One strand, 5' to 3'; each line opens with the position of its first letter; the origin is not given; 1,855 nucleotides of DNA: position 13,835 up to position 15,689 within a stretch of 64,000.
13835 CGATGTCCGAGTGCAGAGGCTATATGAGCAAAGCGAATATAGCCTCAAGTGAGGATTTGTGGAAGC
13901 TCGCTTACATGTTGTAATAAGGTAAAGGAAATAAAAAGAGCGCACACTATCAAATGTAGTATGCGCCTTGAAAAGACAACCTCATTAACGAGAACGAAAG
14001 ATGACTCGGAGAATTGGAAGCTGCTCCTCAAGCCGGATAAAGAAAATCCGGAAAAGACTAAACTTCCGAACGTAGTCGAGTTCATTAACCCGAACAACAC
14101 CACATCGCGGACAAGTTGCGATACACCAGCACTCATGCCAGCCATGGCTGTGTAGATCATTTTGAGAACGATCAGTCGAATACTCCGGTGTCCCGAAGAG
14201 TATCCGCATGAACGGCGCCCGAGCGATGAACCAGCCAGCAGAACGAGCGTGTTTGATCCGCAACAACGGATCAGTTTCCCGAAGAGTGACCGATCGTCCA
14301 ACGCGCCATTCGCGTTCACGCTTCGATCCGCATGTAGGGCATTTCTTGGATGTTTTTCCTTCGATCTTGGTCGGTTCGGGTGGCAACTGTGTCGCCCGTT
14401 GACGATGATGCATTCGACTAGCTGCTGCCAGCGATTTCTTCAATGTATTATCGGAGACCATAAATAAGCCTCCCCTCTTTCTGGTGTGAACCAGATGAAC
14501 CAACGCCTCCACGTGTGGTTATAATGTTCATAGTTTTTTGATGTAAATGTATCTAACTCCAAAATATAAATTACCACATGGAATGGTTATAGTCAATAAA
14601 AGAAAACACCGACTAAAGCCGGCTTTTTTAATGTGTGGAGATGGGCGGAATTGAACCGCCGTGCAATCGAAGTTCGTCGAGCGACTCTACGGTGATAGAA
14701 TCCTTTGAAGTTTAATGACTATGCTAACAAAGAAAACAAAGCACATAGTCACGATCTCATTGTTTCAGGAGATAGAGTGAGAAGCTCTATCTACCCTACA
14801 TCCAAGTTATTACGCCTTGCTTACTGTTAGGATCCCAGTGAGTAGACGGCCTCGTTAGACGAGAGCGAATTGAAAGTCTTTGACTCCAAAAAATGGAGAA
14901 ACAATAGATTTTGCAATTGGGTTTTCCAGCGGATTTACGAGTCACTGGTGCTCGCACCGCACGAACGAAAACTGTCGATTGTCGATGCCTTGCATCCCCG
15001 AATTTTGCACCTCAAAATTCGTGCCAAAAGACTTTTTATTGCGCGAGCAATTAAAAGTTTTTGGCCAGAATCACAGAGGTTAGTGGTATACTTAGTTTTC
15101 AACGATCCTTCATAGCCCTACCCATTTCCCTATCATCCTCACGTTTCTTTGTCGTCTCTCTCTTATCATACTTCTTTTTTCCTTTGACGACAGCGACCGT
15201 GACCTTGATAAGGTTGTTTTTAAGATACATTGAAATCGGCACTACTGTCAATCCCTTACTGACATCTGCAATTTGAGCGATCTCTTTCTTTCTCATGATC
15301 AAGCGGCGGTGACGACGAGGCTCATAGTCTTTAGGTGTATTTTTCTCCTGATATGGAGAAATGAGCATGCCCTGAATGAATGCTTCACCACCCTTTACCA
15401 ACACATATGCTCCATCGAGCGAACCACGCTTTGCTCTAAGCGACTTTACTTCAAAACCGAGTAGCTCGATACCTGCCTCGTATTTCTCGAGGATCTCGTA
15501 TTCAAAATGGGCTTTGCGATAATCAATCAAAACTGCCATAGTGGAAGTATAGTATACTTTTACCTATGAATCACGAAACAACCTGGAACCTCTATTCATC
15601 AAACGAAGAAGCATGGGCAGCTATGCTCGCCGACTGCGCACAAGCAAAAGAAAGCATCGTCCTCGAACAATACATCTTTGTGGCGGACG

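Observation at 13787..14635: GC-rich, repeat-containing 0.85-kb spacer between ftsH and the 3' end of ssrA, with overlapping ORFs on both strands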

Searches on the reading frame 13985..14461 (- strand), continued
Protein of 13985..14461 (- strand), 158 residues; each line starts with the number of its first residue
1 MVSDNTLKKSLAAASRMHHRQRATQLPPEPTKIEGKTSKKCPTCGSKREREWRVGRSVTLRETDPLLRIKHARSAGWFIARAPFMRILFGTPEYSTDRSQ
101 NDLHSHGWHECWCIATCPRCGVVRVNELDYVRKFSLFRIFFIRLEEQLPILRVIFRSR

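Call 57: search_protein_families(library=pfam, alignment_id=A2, max_evalue=0.1)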
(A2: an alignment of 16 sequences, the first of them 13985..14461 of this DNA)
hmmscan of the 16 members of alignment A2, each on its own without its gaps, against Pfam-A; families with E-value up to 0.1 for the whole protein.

A. member 1, window:13985-14461:- (158 aa): 9 families
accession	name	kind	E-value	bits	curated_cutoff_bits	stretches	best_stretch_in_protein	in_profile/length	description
PF19768.4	DUF6255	-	6.3e-05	23.7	25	1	104-127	7-30/70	Family of unknown function (DUF6255)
PF21039.3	CEP104_ZnF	-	0.0026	18.4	27.4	1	96-128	10-43/112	Centrosomal protein CEP104, ZnF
PF07282.18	Cas12f1-like_TNB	-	0.0044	17.6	26.3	1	36-54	26-43/60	Cas12f1-like, TNB domain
PF17032.10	Zn_ribbon_15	-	0.012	16.8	28.9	0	116-144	2-28/73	zinc-ribbon family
PF14690.11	Zn_ribbon_ISL3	-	0.014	16.2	25.5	0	40-50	4-14/47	zinc-finger of transposase IS204/IS1001/IS1096/IS1165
PF04267.17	SoxD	-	0.025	15.1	27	0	40-61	3-24/82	Sarcosine oxidase, delta subunit family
PF24458.1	DUF7573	-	0.03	14.7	30.2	1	38-55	11-28/39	Domain of unknown function (DUF7573)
PF08271.17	Zn_Ribbon_TF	-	0.044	13.8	29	0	116-123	21-28/43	TFIIB zinc-binding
PF13248.11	Zn_ribbon_3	-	0.059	13.3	27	0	39-47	3-11/26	zinc-ribbon domain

B. families by the number of members that match (of 16 scanned): 19 families
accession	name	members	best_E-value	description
PF07282.18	Cas12f1-like_TNB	4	0.0013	Cas12f1-like, TNB domain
PF14690.11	Zn_ribbon_ISL3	4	0.0064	zinc-finger of transposase IS204/IS1001/IS1096/IS1165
PF19768.4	DUF6255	3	6.3e-05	Family of unknown function (DUF6255)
PF17032.10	Zn_ribbon_15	3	0.011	zinc-ribbon family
PF08271.17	Zn_Ribbon_TF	3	0.015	TFIIB zinc-binding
PF13248.11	Zn_ribbon_3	3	0.018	zinc-ribbon domain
PF21039.3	CEP104_ZnF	2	0.0026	Centrosomal protein CEP104, ZnF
PF24458.1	DUF7573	2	0.0099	Domain of unknown function (DUF7573)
PF04267.17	SoxD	2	0.025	Sarcosine oxidase, delta subunit family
PF23451.1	Zn_ribbon_PaaD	1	0.005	PaaD zinc beta ribbon domain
PF03884.20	YacG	1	0.0054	DNA gyrase inhibitor YacG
PF13043.11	DUF3903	1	0.017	Domain of unknown function (DUF3903)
PF19134.6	DUF5817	1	0.044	Domain of unknown function (DUF5817)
PF24460.1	DUF7575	1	0.048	Domain of unknown function (DUF7575)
PF13240.11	Zn_Ribbon_1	1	0.051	zinc-ribbon domain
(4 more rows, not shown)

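Call 58: fold_search(model_id=the predicted structure, library=viral)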
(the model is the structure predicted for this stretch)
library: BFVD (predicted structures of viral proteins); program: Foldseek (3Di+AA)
matches with E <= 10: 446; with E <= 0.001: 0
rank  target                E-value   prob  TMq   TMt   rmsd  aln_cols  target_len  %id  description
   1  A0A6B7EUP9            1.3e-01  0.13  0.18  0.20  21.5       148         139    7  (no name in the UniProt tables at hand)
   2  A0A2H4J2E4            1.6e-01  0.13  0.15  0.17  21.1       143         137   16  Uncharacterized protein [uncultured Caudovirales phage]
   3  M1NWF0                3.8e-01  0.47  0.25  0.31   7.3       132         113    7  (no name in the UniProt tables at hand)
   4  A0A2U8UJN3            4.6e-01  0.07  0.14  0.09  16.0       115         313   10  (no name in the UniProt tables at hand)
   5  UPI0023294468         5.5e-01  0.15  0.16  0.21   7.2        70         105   13  (no name look-up for this kind of identifier)
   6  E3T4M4                5.9e-01  0.08  0.14  0.24  12.3        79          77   10  Uncharacterized protein [Cafeteria roenbergensis virus (strain BV-PW1)]
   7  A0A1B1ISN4            7.6e-01  0.02  0.08  0.02  16.8        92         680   14  (no name in the UniProt tables at hand)
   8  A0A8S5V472            8.1e-01  0.12  0.16  0.23  11.2       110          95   13  Restriction alleviation protein [Myoviridae sp. ctKkB1]
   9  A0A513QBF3            8.1e-01  0.06  0.18  0.17  15.3       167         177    7  Uncharacterized protein [Shigella phage MK-13]
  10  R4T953                8.6e-01  0.41  0.21  0.20   5.6        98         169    8  Uncharacterized protein [Halogranum tailed virus 1]
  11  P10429                8.6e-01  0.23  0.14  0.16   9.7        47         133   21  Uncharacterized immunity region protein 5 [Bacillus phage phi105]
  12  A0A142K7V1            9.2e-01  0.03  0.14  0.13  18.0       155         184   11  Uncharacterized protein [Mycobacterium phage Pipsqueaks]
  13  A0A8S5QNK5            9.8e-01  0.10  0.20  0.22   9.0        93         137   12  Uncharacterized protein [Siphoviridae sp. ctWhx86]
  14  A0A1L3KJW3            1.1e+00  0.06  0.20  0.19  19.1       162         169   10  (no name in the UniProt tables at hand)
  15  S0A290                1.1e+00  0.04  0.14  0.15  18.0       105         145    7  Uncharacterized protein [Cellulophaga phage phi14:2]
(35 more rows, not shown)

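Call 59: find_encoding_contigs(protein=P0015, flank=5000, max_places=2)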
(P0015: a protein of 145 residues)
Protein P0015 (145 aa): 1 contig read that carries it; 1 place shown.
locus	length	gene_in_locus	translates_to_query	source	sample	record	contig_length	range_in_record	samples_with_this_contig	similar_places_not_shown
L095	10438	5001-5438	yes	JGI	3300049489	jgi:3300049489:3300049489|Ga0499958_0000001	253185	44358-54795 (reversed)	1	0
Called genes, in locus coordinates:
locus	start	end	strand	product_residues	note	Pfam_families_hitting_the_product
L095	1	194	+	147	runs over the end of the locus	PF01668:SmpB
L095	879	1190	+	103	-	-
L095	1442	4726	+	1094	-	PF02494:HYR (faint), PF15418:DUF4625 (faint), PF16403:Bact_surface_Ig-like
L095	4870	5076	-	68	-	-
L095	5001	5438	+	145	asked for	-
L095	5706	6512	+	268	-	PF13431:TPR_17 (faint), PF00515:TPR_1 (faint), PF07719:TPR_2 (weak)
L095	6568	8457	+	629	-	PF06480:FtsH_ext (faint), PF00004:AAA, PF17862:AAA_lid_3, PF01434:Peptidase_M41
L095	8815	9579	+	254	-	-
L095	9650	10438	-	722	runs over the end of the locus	PF17191:RecG_wedge, PF01336:tRNA_anti-codon, PF00270:DEAD, PF04851:ResIII, PF00271:Helicase_C, PF19833:RecG_dom3_C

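Call 60: find_encoding_contigs(protein=P0014, flank=5000, max_places=2)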
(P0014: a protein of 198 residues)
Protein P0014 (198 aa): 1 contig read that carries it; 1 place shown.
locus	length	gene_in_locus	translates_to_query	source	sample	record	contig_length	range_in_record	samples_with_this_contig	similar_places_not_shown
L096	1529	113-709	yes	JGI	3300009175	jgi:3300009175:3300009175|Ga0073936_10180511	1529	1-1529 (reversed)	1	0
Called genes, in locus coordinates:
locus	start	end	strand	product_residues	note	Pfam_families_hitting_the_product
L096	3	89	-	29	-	?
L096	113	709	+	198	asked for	-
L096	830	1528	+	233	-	?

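Call 61: find_encoding_contigs(protein=P0009, flank=5000, max_places=2)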
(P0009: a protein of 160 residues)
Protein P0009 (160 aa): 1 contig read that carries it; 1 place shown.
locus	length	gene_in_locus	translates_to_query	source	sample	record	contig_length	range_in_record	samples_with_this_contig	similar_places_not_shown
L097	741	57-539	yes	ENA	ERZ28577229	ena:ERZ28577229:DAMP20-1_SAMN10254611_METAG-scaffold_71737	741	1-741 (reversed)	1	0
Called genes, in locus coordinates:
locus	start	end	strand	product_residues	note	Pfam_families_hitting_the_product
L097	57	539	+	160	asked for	-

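Call 88: find_related_loci(query=A6, collection=metagenome_contigs, flank=4000)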
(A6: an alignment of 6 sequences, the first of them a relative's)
Query A6 (160 aa) in metagenome_contigs; peptide patterns used: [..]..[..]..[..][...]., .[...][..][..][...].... (x = any residue, [..] = any of these).
140 stretches matched a pattern; 1 encode a relative of the query (tblastn E <= 1e-3); 1 distinct loci.
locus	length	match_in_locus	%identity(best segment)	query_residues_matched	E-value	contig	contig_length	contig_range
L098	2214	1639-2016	40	35-148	3e-28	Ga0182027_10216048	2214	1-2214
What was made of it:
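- Tried and rejected: A sub-alignment found one more locus (call 88).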

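Call 93: search_protein_families(library=padloc, proteins=[window:13985-14461:-, P0005, P0009, P0016], max_evalue=0.1)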
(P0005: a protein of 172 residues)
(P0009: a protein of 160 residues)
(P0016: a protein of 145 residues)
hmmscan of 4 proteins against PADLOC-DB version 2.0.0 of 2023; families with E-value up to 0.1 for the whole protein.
window:13985-14461:- (158 aa): 1 family
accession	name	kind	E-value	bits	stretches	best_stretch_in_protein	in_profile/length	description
PDLC00251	LmuB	-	0.023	11.4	0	116-138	293-313/556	AAA ATPase domain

P0005 (172 aa): 0 families

P0009 (160 aa): 0 families

P0016 (145 aa): 0 families
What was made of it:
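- On Anti-phage defence proteins (PADLOC): The only match is LmuB at 11.4 bits, E 0.023, for one member and none for three others (call 93).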

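Call 94: search_solved_structures(query=A2, max_evalue=10, show_alignments=2)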
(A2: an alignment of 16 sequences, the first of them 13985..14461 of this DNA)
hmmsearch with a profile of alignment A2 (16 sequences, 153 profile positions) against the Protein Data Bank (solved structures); distinct sequences matched with E-value up to 10: 3.
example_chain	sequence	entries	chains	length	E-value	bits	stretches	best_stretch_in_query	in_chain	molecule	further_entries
5n80_A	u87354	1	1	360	0.32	13.9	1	91-143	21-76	Lipopolysaccharide 1,6-galactosyltransferase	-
5n7z_A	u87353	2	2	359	0.32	13.9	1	91-143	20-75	Lipopolysaccharide 1,6-galactosyltransferase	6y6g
6y6i_A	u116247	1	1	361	0.32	13.9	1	91-143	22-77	Lipopolysaccharide 1,6-galactosyltransferase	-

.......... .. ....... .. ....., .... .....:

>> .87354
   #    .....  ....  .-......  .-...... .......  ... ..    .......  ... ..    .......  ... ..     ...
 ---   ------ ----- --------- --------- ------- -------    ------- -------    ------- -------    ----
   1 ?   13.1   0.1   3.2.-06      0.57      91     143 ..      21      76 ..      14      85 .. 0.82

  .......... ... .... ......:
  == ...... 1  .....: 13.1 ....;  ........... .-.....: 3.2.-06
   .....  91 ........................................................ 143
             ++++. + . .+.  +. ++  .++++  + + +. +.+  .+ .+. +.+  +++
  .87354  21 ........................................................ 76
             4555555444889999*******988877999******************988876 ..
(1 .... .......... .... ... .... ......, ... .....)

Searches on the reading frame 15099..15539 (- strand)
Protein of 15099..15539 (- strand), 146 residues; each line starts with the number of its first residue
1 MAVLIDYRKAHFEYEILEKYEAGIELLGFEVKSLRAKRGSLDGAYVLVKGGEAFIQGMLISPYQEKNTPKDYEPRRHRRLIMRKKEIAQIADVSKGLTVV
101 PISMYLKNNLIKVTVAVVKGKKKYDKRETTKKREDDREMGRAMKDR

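Call 31: find_related_loci(query=window:15099-15539:-, collection=genome_contigs, flank=5000)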
Query window:15099-15539:- (146 aa) in genome_contigs; peptide patterns used: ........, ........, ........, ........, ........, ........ (x = any residue, [..] = any of these).
600 stretches matched a pattern (row limit reached: there are more); 536 encode a relative of the query (tblastn E <= 1e-3); the best 80 are kept; 80 distinct loci.
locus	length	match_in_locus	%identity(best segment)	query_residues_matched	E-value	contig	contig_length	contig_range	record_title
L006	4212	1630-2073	68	1-146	3e-66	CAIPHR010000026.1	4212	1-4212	uncultured bacterium isolate MJ-2014_bin-1666 genome assembly, contig: bin-1666:26/95, whole genome shotgun sequence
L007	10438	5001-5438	66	1-146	3e-65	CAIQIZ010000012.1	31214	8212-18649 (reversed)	uncultured bacterium isolate AM-2014_bin-3837 genome assembly, contig: bin-3837:12/31, whole genome shotgun sequence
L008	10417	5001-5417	74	1-139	5e-67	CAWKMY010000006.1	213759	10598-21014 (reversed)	MAG: uncultured bacterium isolate MFD01223.bin.2.47 genome assembly, contig: contig_8201, whole genome shotgun sequence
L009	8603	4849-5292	66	1-146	5e-64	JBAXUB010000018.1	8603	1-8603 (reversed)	MAG: Candidatus Taylorbacteria bacterium isolate ELA650 MAG650_18, whole genome shotgun sequence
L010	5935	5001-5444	66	1-146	1e-63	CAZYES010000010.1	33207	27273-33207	MAG TPA_asm: uncultured Candidatus Saccharibacteria bacterium isolate binchicken_co153_50 genome assembly, contig: NODE_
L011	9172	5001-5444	66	1-146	6e-63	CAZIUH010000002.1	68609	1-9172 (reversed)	MAG TPA_asm: uncultured Candidatus Saccharibacteria bacterium isolate SRP178699_co1_126 genome assembly, contig: NODE_30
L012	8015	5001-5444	67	1-146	4e-63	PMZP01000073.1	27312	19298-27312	MAG: Candidatus Taylorbacteria bacterium isolate fen_1323 73.20110800_E3D.67_contig_29853, whole genome shotgun sequence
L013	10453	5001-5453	64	1-146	1e-62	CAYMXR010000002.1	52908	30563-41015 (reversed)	MAG TPA_asm: uncultured Candidatus Saccharibacteria bacterium isolate SRP285395_co1_44 genome assembly, contig: NODE_761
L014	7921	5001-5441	61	1-146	6e-60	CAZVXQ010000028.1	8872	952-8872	MAG TPA_asm: uncultured Candidatus Saccharibacteria bacterium isolate SRP257259_co1_21 genome assembly, contig: NODE_123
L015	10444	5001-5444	63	1-146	2e-59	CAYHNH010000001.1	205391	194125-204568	MAG TPA_asm: uncultured Candidatus Saccharibacteria bacterium isolate ERP119705_co13_543 genome assembly, contig: NODE_3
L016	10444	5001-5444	63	1-146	2e-57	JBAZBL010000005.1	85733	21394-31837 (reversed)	MAG: Candidatus Paceibacterota bacterium isolate SO_2017_GW1_111 NODE_1708_length_85733_cov_1.515969_OW334_2017, whole g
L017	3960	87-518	64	1-146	3e-57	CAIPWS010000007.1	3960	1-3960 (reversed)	uncultured bacterium isolate Umea2p3_bin-1408 genome assembly, contig: bin-1408:007/148, whole genome shotgun sequence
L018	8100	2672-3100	62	4-144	6e-57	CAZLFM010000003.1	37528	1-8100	MAG TPA_asm: uncultured Candidatus Saccharibacteria bacterium isolate SRP342105_co1_470 genome assembly, contig: NODE_13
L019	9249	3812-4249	62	2-145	1e-56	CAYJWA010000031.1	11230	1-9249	MAG TPA_asm: uncultured Candidatus Saccharibacteria bacterium isolate ERP125453_co1_235 genome assembly, contig: NODE_66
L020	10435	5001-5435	60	4-146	5e-55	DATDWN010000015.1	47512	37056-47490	MAG TPA_asm: Candidatus Paceibacterota bacterium isolate SMAG_U8111 k141_428131, whole genome shotgun sequence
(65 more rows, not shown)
